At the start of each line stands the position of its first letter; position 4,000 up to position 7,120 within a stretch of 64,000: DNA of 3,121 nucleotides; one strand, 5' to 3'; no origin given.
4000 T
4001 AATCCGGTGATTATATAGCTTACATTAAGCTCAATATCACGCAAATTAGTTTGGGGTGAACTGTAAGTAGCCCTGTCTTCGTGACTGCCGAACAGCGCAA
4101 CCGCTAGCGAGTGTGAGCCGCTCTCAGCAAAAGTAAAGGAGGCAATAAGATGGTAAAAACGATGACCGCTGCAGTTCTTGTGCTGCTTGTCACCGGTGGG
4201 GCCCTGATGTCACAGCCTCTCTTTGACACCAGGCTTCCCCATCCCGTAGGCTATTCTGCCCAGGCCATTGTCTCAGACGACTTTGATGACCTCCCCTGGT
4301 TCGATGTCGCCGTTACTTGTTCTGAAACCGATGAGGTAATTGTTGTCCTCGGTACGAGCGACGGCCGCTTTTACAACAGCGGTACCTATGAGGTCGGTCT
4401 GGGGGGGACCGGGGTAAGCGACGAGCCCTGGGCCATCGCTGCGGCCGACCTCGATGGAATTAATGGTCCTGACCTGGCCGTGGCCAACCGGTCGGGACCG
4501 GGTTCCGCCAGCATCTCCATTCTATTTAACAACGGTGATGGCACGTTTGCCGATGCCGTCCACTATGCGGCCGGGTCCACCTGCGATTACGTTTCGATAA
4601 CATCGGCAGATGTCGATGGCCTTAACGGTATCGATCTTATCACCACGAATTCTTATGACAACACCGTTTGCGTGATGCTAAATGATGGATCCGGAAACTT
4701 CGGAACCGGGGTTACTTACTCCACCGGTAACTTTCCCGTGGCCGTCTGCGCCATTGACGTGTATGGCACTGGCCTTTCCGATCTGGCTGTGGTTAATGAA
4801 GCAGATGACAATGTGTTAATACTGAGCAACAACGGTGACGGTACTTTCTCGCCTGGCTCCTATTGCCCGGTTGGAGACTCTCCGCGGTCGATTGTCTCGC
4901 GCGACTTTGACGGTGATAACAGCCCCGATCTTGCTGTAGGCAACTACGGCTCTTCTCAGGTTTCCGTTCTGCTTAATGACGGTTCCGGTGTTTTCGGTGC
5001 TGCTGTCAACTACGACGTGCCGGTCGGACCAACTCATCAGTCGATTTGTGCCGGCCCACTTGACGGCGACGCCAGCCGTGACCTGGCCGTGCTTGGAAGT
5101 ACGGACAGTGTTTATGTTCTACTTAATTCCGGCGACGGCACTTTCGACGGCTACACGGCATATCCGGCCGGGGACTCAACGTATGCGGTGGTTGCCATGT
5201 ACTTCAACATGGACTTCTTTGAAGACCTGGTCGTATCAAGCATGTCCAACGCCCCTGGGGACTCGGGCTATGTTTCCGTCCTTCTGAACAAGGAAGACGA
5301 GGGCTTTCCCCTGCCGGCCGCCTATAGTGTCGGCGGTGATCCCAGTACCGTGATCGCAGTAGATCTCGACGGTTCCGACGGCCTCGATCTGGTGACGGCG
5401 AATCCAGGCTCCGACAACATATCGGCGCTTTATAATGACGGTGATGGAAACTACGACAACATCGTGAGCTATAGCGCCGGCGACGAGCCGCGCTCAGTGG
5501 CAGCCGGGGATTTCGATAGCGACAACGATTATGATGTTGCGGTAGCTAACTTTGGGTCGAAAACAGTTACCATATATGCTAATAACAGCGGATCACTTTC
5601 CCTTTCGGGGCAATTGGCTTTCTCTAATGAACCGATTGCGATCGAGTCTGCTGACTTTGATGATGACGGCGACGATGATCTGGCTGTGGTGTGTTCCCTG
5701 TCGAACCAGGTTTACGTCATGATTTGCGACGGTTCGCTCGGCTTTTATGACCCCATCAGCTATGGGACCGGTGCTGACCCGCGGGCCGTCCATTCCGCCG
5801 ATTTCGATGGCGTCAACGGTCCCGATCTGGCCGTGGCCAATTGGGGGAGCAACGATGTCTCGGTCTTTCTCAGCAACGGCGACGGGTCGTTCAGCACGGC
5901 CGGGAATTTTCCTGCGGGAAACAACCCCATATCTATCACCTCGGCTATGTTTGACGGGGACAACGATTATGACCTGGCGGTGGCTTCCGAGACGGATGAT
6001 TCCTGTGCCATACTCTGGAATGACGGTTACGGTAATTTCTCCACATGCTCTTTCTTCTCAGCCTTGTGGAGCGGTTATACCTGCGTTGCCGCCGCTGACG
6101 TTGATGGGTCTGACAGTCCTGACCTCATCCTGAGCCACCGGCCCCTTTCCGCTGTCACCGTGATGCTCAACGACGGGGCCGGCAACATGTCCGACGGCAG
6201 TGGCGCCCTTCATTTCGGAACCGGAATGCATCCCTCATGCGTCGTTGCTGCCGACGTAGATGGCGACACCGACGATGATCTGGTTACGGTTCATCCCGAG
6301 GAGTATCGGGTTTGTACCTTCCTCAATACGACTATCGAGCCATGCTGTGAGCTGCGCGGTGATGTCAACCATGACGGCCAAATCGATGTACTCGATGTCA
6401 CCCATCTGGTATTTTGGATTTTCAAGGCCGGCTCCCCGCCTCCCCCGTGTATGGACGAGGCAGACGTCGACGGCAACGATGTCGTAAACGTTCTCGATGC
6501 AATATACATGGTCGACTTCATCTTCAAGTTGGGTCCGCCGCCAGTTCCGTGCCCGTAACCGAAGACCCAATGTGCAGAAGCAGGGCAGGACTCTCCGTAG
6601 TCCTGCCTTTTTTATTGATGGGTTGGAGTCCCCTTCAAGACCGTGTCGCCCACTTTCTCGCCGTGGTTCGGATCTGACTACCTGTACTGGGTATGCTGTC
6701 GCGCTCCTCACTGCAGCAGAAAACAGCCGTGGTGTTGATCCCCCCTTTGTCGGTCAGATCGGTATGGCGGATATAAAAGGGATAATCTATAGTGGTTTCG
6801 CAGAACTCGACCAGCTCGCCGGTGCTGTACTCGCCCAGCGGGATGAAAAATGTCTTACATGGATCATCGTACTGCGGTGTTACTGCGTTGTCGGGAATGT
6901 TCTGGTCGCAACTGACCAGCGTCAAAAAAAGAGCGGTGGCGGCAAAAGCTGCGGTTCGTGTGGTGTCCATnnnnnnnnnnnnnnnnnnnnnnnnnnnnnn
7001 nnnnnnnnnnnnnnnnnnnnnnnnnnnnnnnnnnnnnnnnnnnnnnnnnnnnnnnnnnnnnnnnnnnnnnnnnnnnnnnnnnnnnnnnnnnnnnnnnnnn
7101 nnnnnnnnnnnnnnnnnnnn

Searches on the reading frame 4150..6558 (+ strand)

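Call 11: search_protein_families(library=pfam, proteins=[window:4150-6558:+], max_evalue=0.01)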
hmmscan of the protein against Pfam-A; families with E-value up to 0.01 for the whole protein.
window:4150-6558:+ (802 aa): 3 families
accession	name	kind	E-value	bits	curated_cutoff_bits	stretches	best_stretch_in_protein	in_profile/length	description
PF13517.12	FG-GAP_3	-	5.8e-54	181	26.9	12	252-314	1-61/61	FG-GAP-like repeat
PF01839.29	FG-GAP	-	1.7e-07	31.4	22.1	2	245-274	2-37/37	FG-GAP repeat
PF00404.24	Dockerin_1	-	4.5e-05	24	22.9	1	737-784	2-49/57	Dockerin type I domain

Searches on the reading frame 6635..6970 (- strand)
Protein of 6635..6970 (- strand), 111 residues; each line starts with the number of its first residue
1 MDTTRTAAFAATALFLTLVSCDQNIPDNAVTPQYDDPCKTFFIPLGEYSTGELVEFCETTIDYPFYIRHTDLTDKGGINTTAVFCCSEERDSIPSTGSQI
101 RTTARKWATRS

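Call 11: search_protein_families(library=pfam, proteins=[window:6635-6970:-], max_evalue=0.01)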
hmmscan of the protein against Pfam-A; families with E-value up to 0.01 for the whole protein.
window:6635-6970:- (111 aa): 0 families

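Call 68: search_protein_families(library=ncbifam, proteins=[window:6635-6970:-], max_evalue=0.1)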
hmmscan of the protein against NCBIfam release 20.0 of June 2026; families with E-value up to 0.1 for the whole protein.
window:6635-6970:- (111 aa): 1 family
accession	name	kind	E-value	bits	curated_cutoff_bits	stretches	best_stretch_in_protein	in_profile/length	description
NF011824.1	PRK15296.1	equivalog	0.065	13.1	400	1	8-87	14-94/181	fimbrial protein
